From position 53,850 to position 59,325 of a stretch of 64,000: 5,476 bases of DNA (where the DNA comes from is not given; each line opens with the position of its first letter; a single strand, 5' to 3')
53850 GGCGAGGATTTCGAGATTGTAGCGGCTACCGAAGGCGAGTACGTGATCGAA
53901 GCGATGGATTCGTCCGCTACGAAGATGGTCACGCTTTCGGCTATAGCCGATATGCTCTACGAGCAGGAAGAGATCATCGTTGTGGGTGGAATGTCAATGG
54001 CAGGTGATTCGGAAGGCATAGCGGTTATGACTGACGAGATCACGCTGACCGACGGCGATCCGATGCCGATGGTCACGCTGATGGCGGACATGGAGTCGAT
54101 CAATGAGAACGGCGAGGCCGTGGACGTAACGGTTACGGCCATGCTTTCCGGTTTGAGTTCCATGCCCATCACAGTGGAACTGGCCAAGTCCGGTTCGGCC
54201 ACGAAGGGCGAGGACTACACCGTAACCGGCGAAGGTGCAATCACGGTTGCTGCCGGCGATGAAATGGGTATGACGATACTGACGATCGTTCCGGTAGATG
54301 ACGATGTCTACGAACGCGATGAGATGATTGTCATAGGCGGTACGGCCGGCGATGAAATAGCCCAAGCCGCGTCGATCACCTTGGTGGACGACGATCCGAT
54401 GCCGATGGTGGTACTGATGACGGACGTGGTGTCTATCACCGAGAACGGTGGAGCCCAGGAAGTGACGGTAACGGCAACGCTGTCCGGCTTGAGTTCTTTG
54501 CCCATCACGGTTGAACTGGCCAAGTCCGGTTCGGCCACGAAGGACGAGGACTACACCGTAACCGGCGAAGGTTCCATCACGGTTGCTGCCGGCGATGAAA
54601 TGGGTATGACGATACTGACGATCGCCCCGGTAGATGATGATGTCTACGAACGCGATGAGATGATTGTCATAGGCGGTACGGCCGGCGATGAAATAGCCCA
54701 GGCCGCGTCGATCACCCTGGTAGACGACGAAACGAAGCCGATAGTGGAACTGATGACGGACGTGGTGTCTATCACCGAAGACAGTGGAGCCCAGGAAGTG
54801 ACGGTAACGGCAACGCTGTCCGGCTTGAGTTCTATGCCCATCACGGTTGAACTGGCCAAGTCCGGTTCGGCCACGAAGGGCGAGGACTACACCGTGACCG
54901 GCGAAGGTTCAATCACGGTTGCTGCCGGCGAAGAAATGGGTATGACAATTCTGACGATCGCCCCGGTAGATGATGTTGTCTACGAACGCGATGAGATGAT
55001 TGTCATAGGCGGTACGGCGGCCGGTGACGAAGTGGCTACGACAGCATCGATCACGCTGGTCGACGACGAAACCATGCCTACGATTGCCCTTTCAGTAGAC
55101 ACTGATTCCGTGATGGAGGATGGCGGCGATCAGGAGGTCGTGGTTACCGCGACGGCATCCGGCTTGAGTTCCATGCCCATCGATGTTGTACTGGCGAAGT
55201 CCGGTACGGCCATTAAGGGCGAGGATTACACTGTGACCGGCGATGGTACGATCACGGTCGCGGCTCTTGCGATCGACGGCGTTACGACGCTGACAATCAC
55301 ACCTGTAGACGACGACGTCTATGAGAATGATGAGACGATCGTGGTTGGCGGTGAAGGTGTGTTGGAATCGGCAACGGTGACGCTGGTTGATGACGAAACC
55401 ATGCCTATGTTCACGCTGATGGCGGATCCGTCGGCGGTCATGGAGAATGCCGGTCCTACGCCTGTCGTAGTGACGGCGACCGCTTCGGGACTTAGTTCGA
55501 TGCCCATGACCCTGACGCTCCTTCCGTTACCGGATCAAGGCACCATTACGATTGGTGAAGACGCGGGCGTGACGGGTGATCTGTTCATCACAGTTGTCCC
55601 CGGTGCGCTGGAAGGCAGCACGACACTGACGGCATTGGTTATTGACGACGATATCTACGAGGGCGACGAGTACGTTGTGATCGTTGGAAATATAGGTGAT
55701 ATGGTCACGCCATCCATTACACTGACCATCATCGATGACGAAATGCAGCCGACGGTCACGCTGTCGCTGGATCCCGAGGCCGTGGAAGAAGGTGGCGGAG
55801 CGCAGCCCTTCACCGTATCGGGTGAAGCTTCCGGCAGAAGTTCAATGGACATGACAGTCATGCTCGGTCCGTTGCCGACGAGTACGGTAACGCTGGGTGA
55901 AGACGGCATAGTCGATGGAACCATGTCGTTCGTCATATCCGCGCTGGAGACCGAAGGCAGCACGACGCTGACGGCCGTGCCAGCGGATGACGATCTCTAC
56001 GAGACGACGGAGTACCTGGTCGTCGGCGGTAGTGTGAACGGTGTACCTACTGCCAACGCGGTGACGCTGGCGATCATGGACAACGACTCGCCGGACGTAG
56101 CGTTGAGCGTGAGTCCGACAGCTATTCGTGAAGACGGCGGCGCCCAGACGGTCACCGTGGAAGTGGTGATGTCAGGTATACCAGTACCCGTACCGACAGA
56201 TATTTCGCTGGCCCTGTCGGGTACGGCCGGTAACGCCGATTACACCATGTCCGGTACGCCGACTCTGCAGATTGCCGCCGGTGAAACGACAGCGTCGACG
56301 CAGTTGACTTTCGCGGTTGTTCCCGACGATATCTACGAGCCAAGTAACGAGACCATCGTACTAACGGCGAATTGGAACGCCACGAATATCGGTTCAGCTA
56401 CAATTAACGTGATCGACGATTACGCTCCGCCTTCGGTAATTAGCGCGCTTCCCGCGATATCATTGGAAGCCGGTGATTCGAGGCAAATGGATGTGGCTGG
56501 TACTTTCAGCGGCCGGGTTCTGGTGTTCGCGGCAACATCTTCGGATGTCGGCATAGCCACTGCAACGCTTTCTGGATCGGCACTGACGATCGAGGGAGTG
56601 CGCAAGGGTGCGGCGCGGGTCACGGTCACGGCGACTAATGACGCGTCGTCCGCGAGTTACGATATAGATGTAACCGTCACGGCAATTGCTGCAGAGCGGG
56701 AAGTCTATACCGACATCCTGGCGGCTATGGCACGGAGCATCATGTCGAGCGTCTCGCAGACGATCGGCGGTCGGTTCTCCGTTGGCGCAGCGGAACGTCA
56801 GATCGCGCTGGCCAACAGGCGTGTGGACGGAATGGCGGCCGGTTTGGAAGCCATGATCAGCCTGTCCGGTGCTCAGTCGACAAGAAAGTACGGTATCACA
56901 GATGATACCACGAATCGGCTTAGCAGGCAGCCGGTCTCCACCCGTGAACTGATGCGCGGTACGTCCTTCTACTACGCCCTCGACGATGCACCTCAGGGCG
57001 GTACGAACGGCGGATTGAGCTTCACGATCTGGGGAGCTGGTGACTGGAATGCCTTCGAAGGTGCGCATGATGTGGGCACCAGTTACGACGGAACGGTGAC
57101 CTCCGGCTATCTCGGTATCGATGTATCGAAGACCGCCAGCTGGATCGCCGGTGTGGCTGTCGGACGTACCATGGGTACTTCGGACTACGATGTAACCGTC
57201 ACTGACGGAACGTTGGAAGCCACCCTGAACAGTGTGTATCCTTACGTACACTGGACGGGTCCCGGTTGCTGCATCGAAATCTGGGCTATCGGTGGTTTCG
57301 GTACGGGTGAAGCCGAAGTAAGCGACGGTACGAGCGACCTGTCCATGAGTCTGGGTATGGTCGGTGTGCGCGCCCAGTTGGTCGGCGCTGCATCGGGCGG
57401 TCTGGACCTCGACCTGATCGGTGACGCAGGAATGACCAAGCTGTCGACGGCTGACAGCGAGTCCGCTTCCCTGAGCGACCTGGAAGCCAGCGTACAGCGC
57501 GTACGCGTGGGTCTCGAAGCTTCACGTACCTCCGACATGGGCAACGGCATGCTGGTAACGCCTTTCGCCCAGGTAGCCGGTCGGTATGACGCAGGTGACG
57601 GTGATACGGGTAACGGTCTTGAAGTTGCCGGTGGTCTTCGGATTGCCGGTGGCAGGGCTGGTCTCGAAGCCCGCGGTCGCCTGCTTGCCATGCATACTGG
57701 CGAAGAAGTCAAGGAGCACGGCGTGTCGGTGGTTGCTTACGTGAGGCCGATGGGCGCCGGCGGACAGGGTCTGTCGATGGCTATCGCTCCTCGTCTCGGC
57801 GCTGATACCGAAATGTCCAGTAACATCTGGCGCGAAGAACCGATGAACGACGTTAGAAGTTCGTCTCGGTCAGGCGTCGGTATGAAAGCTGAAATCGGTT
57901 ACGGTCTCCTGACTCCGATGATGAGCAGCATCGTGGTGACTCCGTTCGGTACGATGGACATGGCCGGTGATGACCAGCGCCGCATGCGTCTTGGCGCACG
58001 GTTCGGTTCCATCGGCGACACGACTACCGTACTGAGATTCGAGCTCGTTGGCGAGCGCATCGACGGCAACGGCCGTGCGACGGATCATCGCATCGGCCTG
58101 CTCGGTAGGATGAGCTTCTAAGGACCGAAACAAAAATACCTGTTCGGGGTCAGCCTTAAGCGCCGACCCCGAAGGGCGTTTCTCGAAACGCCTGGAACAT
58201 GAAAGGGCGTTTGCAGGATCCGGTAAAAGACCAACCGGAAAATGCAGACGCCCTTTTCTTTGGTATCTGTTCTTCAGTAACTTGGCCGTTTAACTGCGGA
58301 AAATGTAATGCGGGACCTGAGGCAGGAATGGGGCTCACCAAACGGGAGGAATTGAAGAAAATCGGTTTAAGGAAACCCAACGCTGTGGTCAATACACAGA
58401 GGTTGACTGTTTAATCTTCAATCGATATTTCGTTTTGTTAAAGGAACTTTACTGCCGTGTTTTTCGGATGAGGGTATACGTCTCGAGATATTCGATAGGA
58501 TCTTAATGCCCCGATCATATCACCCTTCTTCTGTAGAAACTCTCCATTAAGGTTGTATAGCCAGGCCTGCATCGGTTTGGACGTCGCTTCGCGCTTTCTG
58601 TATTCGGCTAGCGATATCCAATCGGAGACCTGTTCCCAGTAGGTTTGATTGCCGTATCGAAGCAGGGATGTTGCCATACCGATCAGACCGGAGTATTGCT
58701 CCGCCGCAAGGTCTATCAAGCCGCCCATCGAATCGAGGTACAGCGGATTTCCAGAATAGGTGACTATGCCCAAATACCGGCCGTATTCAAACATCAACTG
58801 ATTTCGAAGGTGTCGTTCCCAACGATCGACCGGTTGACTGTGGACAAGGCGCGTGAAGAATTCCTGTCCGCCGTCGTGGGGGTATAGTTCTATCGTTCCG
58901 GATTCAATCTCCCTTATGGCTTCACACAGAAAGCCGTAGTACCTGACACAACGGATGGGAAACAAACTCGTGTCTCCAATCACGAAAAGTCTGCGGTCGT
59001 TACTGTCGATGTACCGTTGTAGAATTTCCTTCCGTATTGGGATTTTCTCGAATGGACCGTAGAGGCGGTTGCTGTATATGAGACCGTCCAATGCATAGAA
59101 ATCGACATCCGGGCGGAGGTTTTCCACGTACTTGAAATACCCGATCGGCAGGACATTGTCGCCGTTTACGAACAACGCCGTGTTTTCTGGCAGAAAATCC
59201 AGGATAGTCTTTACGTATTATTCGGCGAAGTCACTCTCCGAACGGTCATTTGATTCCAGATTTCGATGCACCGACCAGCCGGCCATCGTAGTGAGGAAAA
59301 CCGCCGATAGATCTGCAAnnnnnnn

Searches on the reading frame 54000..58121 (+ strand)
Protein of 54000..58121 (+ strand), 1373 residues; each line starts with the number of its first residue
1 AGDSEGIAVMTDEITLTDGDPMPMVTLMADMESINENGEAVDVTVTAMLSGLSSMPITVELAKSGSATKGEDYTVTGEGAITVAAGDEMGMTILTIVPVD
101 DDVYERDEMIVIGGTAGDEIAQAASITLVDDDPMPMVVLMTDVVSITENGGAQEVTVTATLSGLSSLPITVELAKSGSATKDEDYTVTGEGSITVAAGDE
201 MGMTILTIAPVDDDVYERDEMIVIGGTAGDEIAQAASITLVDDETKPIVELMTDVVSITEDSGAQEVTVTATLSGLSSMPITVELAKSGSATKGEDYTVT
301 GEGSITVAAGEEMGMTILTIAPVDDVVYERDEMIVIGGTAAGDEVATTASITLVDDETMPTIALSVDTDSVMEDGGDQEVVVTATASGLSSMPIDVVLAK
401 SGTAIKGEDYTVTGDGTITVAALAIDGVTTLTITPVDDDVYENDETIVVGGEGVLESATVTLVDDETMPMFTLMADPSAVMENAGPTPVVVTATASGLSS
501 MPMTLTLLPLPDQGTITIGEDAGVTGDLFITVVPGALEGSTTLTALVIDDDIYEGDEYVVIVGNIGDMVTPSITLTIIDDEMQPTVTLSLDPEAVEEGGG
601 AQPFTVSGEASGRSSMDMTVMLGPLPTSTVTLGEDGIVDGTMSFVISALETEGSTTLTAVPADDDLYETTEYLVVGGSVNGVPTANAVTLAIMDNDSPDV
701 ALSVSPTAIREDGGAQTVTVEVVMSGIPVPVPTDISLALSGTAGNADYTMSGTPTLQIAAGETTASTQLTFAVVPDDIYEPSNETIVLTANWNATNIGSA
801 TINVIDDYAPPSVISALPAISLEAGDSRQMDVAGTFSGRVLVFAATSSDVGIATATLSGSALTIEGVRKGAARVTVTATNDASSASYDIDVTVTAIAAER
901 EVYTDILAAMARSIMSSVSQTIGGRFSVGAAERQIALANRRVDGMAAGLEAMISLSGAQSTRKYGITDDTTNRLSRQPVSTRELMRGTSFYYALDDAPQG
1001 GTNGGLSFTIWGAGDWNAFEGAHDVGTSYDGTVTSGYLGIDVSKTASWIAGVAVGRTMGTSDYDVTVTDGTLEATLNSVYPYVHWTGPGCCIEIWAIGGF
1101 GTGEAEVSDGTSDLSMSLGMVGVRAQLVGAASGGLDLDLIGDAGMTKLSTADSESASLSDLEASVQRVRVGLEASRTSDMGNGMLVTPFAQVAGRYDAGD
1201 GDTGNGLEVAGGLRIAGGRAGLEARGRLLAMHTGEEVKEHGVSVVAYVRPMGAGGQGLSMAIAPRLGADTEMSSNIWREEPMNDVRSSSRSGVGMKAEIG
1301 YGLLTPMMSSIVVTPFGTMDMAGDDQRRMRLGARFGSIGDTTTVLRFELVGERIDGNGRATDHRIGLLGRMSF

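Call 61: search_protein_families(library=pfam, proteins=[window:54000-58121:+], max_evalue=0.001)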
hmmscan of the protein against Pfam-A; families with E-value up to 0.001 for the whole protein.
window:54000-58121:+ (1373 aa): 3 families
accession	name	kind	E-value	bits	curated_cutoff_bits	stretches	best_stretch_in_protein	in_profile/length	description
PF03160.20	Calx-beta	-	7.7e-19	68.3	27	1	242-355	1-117/119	Calx-beta domain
PF03797.25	Autotransporter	-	9.8e-07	29.2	26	0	1011-1086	2-76/255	Autotransporter beta-domain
PF03442.20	CBM_X2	-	0.00036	21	28.9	0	396-421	31-55/83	Carbohydrate binding domain X2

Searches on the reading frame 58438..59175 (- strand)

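Call 3: search_protein_families(library=pfam, proteins=[window:58438-59175:-], max_evalue=0.01)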
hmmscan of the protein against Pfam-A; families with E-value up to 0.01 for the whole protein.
window:58438-59175:- (245 aa): 0 families

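Call 4: search_protein_families(library=ncbifam, proteins=[window:58438-59175:-], max_evalue=0.01)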
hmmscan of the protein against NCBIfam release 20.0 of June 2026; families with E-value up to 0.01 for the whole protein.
window:58438-59175:- (245 aa): 0 families

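Call 76: search_protein_families(library=pfam, proteins=[window:58438-59175:-], max_evalue=1)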
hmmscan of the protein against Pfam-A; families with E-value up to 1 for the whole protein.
window:58438-59175:- (245 aa): 1 family
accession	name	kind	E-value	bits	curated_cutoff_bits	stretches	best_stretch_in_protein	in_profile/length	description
PF10345.15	Cohesin_load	-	0.027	13.3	25.8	1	177-231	368-425/585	Cohesin loading factor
